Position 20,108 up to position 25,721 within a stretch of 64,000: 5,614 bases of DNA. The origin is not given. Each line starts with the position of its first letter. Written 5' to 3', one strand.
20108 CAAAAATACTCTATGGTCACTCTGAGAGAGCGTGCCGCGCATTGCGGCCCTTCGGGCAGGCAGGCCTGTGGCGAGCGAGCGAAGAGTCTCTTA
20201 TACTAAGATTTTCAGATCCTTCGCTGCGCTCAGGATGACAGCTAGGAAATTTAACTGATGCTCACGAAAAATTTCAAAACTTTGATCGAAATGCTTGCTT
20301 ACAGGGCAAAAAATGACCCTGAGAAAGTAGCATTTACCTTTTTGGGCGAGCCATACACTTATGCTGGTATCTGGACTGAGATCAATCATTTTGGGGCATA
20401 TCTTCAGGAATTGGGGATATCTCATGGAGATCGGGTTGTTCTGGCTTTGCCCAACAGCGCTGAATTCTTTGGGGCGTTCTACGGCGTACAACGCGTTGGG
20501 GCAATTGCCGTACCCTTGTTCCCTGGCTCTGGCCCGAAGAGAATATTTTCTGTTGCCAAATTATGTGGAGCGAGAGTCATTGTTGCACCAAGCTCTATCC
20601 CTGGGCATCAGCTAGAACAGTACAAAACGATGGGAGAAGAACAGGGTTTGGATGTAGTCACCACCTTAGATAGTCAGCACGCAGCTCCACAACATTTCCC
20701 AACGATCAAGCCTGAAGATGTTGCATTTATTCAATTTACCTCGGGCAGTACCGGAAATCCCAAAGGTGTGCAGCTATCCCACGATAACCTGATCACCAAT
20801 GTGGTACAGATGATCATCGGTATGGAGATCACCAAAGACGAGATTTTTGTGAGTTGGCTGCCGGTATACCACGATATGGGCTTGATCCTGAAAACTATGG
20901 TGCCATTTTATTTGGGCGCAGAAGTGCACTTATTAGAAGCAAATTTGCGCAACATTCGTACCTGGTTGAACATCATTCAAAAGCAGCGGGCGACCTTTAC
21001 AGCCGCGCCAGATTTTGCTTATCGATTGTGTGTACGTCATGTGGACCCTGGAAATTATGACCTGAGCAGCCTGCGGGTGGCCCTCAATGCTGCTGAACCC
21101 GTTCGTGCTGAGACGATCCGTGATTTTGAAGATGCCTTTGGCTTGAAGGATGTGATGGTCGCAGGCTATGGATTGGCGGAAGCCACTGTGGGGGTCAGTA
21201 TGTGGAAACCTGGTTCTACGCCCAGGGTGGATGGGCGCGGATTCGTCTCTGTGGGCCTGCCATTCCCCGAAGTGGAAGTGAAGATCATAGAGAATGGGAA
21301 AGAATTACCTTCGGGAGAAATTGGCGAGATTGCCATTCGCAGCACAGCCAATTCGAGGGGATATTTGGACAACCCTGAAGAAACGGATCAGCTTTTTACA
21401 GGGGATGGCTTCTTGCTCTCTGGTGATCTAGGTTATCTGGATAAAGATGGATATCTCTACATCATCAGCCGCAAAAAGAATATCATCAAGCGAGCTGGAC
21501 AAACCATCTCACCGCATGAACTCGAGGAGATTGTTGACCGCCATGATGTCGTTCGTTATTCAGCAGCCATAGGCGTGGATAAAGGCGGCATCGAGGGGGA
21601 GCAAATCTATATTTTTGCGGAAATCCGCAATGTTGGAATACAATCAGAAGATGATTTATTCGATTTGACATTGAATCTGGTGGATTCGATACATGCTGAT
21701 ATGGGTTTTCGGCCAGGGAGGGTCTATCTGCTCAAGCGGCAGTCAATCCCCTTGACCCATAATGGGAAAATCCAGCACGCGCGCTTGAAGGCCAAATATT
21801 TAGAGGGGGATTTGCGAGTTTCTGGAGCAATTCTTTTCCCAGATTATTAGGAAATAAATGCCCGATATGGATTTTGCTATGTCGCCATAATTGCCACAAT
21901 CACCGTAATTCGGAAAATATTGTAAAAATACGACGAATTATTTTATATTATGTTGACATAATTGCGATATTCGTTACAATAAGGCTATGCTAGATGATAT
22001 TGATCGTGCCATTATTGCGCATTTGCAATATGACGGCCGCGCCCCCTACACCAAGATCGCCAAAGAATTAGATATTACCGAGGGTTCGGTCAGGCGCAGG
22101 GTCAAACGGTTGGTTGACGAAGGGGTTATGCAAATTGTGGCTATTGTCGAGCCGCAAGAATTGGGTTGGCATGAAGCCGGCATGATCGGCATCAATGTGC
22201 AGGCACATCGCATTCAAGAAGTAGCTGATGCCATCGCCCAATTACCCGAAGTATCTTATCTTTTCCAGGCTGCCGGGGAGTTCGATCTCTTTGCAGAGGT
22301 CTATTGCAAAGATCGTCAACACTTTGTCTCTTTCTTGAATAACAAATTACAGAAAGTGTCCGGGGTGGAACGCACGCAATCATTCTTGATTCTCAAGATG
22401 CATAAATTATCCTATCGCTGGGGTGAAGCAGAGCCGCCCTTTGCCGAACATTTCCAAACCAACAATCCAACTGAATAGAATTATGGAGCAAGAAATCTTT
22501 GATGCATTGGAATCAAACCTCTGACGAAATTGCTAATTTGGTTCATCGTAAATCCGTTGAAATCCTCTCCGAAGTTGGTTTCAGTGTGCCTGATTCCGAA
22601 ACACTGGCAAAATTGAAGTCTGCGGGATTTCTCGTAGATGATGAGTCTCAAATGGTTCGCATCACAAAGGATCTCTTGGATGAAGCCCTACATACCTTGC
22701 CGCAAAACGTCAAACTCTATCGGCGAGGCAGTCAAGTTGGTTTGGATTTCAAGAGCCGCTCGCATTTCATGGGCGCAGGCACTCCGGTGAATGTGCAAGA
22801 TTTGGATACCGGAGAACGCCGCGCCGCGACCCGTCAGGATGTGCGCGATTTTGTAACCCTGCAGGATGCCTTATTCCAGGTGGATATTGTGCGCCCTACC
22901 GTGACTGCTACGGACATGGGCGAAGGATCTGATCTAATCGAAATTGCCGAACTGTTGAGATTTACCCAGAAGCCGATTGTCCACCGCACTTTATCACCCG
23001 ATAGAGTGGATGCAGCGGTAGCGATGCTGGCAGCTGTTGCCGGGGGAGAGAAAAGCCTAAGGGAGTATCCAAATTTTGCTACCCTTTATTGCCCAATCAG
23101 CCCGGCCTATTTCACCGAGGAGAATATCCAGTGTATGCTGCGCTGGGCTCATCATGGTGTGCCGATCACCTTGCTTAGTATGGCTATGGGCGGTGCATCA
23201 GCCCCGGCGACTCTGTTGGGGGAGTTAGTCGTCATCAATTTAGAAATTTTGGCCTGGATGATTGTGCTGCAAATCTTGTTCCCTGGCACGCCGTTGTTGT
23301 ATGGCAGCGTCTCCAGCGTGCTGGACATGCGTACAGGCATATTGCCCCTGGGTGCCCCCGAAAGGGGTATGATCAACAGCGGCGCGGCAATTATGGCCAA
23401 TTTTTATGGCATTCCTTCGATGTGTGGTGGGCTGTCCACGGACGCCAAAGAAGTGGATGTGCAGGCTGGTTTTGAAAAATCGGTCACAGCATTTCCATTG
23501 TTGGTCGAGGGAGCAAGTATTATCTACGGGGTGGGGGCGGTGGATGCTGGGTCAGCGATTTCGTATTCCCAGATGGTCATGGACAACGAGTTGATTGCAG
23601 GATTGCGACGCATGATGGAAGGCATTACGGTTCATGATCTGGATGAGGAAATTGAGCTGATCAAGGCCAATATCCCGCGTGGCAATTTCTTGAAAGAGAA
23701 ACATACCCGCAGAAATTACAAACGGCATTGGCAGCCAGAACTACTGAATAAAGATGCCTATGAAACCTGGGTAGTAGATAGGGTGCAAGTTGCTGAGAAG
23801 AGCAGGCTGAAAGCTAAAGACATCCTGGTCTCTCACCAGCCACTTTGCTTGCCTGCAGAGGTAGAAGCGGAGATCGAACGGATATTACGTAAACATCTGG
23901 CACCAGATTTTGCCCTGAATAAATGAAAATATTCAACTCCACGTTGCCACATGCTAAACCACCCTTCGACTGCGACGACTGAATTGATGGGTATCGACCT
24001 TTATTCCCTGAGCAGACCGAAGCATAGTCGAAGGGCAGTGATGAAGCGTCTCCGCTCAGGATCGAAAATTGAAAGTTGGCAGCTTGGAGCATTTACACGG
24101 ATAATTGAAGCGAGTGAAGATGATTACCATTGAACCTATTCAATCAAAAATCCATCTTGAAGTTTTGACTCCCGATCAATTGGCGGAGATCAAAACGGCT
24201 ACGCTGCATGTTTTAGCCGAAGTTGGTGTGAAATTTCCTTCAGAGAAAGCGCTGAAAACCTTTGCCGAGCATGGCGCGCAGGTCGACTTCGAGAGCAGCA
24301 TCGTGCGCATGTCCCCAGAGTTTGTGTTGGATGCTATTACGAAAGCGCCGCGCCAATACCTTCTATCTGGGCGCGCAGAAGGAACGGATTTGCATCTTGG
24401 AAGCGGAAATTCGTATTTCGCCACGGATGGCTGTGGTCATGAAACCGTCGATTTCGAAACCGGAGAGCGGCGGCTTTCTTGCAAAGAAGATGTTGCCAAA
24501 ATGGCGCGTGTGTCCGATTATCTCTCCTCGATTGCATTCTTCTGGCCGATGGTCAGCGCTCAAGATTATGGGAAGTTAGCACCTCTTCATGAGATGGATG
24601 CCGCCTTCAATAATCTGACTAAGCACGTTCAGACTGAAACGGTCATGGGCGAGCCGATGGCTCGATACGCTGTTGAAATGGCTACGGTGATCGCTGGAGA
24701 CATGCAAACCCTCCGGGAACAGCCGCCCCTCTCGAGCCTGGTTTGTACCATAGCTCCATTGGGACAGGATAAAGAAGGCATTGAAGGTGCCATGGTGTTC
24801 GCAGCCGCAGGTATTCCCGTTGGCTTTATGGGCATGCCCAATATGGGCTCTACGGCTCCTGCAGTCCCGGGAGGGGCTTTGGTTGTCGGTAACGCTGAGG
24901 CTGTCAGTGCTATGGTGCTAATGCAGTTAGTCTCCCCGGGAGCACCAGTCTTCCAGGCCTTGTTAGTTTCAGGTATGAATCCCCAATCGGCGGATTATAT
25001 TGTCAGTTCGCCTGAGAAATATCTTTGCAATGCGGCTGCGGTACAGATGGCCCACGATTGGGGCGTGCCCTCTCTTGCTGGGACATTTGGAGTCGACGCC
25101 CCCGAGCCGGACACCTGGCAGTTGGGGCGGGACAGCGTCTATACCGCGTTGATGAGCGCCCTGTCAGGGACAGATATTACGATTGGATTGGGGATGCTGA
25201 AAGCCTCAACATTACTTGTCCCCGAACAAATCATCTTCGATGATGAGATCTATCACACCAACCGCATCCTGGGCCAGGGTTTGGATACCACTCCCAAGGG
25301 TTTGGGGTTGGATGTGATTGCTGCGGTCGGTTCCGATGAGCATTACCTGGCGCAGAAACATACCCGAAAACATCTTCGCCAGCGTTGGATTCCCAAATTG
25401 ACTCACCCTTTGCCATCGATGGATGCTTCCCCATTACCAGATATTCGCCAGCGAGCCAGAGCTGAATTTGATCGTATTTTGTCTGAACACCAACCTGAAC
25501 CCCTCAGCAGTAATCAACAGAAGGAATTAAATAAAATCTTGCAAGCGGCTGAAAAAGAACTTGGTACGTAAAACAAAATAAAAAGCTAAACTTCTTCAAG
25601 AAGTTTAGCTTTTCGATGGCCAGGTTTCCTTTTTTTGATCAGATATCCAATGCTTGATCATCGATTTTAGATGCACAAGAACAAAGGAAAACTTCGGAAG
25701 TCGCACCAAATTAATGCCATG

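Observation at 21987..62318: Eight non-pyrrolysine MttB-superfamily paralogs in 40 kb served by a single corrinoid protein, with no methylcorrinoid:THF methyltransferase or reductive activase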

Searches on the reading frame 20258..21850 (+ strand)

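Call 7: search_protein_families(library=pfam, proteins=[window:20258-21850:+])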
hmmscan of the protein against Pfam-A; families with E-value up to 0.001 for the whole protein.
window:20258-21850:+ (530 aa): 1 family
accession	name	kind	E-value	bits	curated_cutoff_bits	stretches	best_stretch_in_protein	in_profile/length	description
PF00501.34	AMP-binding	-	2.4e-83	280.5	29.9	1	15-370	3-384/384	AMP-binding enzyme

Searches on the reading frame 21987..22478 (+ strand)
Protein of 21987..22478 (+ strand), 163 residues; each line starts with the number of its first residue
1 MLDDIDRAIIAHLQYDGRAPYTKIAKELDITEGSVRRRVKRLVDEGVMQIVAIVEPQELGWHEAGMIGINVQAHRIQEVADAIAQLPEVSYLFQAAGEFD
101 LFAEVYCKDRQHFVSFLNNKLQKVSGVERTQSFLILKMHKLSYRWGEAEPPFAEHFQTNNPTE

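Call 3: search_protein_families(library=pfam, proteins=[window:21987-22478:+])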
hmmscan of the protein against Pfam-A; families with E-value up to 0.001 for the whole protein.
window:21987-22478:+ (163 aa): 11 families
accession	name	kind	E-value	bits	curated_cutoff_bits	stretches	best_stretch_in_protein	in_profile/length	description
PF01037.27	AsnC_trans_reg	-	1.6e-18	66.8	25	1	67-137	1-72/73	Lrp/AsnC ligand binding domain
PF13404.12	HTH_AsnC-type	-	6.3e-16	58.4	27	1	2-42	1-41/42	AsnC-type helix-turn-helix domain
PF13412.12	HTH_24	-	8.9e-14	51.2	21.9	1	2-47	1-46/48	Winged helix-turn-helix DNA-binding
PF22482.2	AsnC_trans_reg_3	-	5.7e-12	46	24.4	1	75-147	23-94/95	PF0864 C-terminal dimeric alpha+beta barrel domain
PF22451.2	NirdL-like_HTH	-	2.3e-06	27.5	27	1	18-48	16-46/47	Siroheme decarboxylase NirDL-like HTH domain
PF17805.7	AsnC_trans_reg2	-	5e-06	27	27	1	59-136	2-82/86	AsnC-like ligand binding domain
PF12840.13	HTH_20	-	9.6e-05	22.7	27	1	3-47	3-47/51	Helix-turn-helix domain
PF13384.12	HTH_23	-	0.00014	22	24.6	1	6-46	6-45/50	Homeodomain-like domain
PF08281.18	Sigma70_r4_2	-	0.00025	21.1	25.7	0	20-41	28-49/54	Sigma-70, region 4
PF08279.18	HTH_11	-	0.00066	19.9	25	0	8-52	4-48/55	HTH domain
PF04545.22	Sigma70_r4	-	0.0008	19.3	24.1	0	2-41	5-43/50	Sigma-70, region 4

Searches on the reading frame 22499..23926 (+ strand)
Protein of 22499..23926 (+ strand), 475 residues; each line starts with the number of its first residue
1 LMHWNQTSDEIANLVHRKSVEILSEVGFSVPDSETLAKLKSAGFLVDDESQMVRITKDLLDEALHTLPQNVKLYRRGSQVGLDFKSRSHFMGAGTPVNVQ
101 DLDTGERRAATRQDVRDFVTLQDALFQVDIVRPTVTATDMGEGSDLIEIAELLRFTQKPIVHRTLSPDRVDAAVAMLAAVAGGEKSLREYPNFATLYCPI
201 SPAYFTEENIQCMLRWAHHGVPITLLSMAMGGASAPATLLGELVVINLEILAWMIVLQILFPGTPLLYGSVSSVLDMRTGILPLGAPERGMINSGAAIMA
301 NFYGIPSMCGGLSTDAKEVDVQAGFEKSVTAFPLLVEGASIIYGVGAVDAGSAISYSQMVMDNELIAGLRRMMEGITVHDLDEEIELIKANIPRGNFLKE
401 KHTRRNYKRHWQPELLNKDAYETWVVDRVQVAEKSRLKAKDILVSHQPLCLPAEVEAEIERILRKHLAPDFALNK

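Call 3: search_protein_families(library=pfam, proteins=[window:22499-23926:+])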
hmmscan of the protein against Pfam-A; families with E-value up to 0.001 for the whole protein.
window:22499-23926:+ (475 aa): 1 family
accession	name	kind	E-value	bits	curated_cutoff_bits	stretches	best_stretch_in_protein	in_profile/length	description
PF06253.16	MTTB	-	1.8e-74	251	25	1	7-462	34-491/500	Trimethylamine methyltransferase (MTTB)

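Call 12: search_protein_families(library=ncbifam, proteins=[window:22499-23926:+])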
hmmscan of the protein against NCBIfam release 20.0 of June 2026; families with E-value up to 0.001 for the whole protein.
window:22499-23926:+ (475 aa): 1 family
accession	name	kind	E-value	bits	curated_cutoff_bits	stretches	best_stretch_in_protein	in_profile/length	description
TIGR02369.2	trimeth_pyl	equivalog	2.9e-120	402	525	1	7-465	7-467/469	[trimethylamine--corrinoid protein] Co-methyltransferase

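Call 57: search_solved_structures(query=window:22502-23926:+)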
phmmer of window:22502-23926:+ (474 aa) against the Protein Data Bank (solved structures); distinct sequences matched with E-value up to 0.001: 5.
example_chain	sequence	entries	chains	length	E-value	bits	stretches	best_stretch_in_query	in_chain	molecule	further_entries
7xcm_A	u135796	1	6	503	1.9e-63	218.1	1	6-464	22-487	Trimethylamine methyltransferase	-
7xcl_A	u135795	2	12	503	2.1e-63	217.9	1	6-464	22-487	Trimethylamine methyltransferase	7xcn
9yce_A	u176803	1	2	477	2.2e-63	217.9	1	6-462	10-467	Glycine betaine methyltransferase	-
2qne_A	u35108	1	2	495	2.5e-63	217.7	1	6-462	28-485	Putative methyltransferase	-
4yyc_A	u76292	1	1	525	9e-41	143.4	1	8-462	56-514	Putative trimethylamine methyltransferase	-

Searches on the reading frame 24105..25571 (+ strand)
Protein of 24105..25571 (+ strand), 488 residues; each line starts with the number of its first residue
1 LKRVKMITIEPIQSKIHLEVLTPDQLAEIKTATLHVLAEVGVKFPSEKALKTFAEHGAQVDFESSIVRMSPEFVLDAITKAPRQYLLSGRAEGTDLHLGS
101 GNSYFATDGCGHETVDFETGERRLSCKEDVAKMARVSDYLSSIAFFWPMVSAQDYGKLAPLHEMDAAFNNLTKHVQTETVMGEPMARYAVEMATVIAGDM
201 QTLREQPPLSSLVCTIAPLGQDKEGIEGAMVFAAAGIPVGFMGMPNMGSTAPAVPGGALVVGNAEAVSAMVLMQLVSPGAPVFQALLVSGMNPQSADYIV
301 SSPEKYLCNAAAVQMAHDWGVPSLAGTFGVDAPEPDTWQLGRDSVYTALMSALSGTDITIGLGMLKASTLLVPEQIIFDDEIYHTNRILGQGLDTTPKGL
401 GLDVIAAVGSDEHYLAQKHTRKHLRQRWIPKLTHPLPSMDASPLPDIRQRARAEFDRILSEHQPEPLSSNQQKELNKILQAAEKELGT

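Call 3: search_protein_families(library=pfam, proteins=[window:24105-25571:+])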
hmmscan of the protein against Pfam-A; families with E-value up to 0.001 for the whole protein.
window:24105-25571:+ (488 aa): 1 family
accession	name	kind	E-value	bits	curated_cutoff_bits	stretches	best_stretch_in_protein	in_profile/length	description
PF06253.16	MTTB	-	1.3e-63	215.2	25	1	16-485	29-498/500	Trimethylamine methyltransferase (MTTB)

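Call 11: search_solved_structures(query=window:24105-25571:+, max_evalue=0.001)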
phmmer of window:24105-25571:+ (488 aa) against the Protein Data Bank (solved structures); distinct sequences matched with E-value up to 0.001: 5.
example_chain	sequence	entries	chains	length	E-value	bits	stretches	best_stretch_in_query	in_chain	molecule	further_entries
7xcl_A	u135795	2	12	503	5.6e-52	180.3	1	16-485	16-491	Trimethylamine methyltransferase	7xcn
7xcm_A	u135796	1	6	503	6.8e-52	180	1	16-485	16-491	Trimethylamine methyltransferase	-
9yce_A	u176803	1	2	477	5.3e-48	167.2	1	19-487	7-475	Glycine betaine methyltransferase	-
2qne_A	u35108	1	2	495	5.4e-48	167.1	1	19-487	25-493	Putative methyltransferase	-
4yyc_A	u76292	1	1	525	5.3e-17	65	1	13-428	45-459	Putative trimethylamine methyltransferase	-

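Call 12: search_protein_families(library=ncbifam, proteins=[window:24105-25571:+])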
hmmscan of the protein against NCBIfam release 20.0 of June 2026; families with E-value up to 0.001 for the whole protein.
window:24105-25571:+ (488 aa): 1 family
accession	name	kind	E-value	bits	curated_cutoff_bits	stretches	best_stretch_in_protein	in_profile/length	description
TIGR02369.2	trimeth_pyl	equivalog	1.4e-105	353.6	525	1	17-483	2-469/469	[trimethylamine--corrinoid protein] Co-methyltransferase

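Call 28: search_solved_structures(query=window:24105-25571:+, max_evalue=0.001, show_alignments=5)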
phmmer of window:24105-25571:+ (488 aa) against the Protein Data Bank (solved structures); distinct sequences matched with E-value up to 0.001: 5.
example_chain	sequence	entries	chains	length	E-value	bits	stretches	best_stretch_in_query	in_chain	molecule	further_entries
7xcl_A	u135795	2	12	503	5.6e-52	180.3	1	16-485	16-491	Trimethylamine methyltransferase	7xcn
7xcm_A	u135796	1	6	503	6.8e-52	180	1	16-485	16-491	Trimethylamine methyltransferase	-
9yce_A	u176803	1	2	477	5.3e-48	167.2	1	19-487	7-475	Glycine betaine methyltransferase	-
2qne_A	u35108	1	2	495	5.4e-48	167.1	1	19-487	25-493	Putative methyltransferase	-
4yyc_A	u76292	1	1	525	5.3e-17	65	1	13-428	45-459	Putative trimethylamine methyltransferase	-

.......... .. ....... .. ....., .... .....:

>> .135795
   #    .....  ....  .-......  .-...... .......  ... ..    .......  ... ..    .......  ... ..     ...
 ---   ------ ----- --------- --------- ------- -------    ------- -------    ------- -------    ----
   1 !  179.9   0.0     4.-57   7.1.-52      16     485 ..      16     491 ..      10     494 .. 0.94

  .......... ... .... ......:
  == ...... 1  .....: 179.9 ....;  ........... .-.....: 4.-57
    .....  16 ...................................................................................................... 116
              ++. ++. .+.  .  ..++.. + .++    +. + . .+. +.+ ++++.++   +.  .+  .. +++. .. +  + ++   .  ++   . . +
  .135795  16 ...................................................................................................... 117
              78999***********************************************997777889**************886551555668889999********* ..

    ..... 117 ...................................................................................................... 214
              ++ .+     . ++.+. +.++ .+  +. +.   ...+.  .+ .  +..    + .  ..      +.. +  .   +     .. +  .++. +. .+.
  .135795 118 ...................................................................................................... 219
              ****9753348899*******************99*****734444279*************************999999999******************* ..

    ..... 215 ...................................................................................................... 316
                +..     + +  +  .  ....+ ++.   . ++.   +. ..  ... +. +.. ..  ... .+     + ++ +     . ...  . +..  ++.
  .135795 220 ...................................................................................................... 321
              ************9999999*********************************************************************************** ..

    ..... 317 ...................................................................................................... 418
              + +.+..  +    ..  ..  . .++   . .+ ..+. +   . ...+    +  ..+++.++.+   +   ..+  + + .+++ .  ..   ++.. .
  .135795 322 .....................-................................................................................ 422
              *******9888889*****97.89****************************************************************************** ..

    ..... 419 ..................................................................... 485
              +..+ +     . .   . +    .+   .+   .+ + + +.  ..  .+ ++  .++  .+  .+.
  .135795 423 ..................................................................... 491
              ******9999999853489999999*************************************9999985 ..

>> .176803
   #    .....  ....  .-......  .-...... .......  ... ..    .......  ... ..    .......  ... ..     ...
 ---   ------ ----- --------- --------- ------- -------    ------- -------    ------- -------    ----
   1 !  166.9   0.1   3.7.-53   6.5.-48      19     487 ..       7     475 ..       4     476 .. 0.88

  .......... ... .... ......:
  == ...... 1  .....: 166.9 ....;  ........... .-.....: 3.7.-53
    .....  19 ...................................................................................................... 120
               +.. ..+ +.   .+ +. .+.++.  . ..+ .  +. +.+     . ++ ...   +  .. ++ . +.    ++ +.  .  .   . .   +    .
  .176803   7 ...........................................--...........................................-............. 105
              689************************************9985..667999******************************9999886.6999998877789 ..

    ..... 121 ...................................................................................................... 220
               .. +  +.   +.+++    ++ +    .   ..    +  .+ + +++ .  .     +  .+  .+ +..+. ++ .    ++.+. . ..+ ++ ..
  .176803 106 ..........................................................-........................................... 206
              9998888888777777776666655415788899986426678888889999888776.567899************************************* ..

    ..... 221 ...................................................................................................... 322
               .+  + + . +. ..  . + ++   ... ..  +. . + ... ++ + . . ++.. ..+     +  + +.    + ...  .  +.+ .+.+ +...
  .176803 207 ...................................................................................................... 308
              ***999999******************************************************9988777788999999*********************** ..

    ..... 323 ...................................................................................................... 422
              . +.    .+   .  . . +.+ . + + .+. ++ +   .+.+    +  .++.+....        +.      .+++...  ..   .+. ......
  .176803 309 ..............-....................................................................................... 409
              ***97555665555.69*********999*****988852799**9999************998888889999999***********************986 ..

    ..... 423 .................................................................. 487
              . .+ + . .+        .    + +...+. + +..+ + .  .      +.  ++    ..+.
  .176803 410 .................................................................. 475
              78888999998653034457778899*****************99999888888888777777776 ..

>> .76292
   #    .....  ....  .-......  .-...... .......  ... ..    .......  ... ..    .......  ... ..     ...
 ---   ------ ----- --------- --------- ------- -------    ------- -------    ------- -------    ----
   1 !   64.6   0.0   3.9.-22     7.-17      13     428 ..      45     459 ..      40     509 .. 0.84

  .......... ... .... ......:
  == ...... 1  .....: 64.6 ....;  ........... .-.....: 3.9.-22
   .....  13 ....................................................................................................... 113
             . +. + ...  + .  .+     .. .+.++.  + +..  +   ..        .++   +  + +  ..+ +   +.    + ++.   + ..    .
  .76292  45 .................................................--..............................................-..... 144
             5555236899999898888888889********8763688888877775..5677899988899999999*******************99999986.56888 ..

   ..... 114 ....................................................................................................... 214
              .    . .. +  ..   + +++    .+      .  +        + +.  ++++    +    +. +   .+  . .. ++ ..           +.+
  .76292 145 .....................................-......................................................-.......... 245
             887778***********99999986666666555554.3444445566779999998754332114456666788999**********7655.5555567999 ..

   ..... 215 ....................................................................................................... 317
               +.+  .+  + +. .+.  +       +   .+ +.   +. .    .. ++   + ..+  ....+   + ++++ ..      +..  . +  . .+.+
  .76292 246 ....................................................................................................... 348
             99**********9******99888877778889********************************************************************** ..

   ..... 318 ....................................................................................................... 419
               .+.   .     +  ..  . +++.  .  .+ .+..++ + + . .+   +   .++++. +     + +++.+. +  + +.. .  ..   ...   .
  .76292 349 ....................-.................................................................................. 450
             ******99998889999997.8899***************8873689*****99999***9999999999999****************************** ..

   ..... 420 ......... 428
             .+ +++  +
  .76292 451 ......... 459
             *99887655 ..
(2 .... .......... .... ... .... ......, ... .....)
